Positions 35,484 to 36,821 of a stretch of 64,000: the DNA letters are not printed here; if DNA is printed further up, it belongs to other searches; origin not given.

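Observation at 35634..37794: Bacterial-type DisA diadenylate cyclase co-transcribed with a DhhP-like DHH phosphodiesterase in an archaeon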

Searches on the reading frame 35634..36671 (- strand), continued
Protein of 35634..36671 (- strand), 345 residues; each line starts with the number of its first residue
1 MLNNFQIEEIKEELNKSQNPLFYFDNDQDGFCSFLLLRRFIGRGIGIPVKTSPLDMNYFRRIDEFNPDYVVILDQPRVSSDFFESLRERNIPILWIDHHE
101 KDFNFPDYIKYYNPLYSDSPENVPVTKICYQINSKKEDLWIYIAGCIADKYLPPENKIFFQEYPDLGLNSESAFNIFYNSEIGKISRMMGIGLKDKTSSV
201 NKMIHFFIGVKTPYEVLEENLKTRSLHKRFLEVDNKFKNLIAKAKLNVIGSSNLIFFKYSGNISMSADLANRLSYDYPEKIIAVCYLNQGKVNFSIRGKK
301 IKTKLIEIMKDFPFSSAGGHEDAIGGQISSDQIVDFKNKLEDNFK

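Call 38: search_protein_families(library=pfam, proteins=[L081:152-1189:+, L103:2932-3978:+, L106:2767-3807:+, L113:476-1528:+, L154:262-1308:+, L114:1-1152:+], max_evalue=0.01)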
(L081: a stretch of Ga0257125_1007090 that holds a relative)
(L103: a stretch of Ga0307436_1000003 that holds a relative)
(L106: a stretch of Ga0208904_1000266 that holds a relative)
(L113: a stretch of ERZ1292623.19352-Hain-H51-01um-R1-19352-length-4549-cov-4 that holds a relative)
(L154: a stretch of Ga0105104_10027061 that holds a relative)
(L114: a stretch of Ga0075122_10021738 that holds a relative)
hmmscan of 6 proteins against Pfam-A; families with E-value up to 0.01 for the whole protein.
L081:152-1189:+ (345 aa): 1 family
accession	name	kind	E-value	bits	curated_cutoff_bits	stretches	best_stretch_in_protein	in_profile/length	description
PF02784.22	Orn_Arg_deC_N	-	2.9e-13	50.2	23.4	1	25-238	18-246/247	Pyridoxal-dependent decarboxylase, pyridoxal binding domain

L103:2932-3978:+ (348 aa): 2 families
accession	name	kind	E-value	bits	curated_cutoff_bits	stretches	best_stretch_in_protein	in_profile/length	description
PF02784.22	Orn_Arg_deC_N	-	4.4e-16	59.4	23.4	1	25-240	18-247/247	Pyridoxal-dependent decarboxylase, pyridoxal binding domain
PF00278.28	Orn_DAP_Arg_deC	-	0.0008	20.1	23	1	241-326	6-95/95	Pyridoxal-dependent decarboxylase, C-terminal sheet domain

L106:2767-3807:+ (346 aa): 2 families
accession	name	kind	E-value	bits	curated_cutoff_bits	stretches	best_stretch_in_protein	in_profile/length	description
PF02784.22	Orn_Arg_deC_N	-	3.5e-13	49.9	23.4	1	25-238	18-246/247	Pyridoxal-dependent decarboxylase, pyridoxal binding domain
PF00278.28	Orn_DAP_Arg_deC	-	0.0046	17.6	23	1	243-324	9-95/95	Pyridoxal-dependent decarboxylase, C-terminal sheet domain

L113:476-1528:+ (350 aa): 1 family
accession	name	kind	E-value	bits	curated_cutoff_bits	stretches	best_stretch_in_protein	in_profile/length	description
PF00078.32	RVT_1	-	1.9e-20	73.9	29.6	1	72-285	8-204/205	Reverse transcriptase (RNA-dependent DNA polymerase)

L154:262-1308:+ (348 aa): 2 families
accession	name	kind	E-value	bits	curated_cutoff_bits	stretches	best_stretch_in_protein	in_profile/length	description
PF02784.22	Orn_Arg_deC_N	-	2.3e-18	66.9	23.4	1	21-239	16-247/247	Pyridoxal-dependent decarboxylase, pyridoxal binding domain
PF00278.28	Orn_DAP_Arg_deC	-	0.00094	19.8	23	1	240-326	6-95/95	Pyridoxal-dependent decarboxylase, C-terminal sheet domain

L114:1-1152:+ (383 aa): 2 families
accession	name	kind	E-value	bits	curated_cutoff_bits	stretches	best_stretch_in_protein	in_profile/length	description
PF02784.22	Orn_Arg_deC_N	-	6.5e-16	58.9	23.4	1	53-266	19-247/247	Pyridoxal-dependent decarboxylase, pyridoxal binding domain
PF00278.28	Orn_DAP_Arg_deC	-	0.00091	19.9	23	1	240-363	5-95/95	Pyridoxal-dependent decarboxylase, C-terminal sheet domain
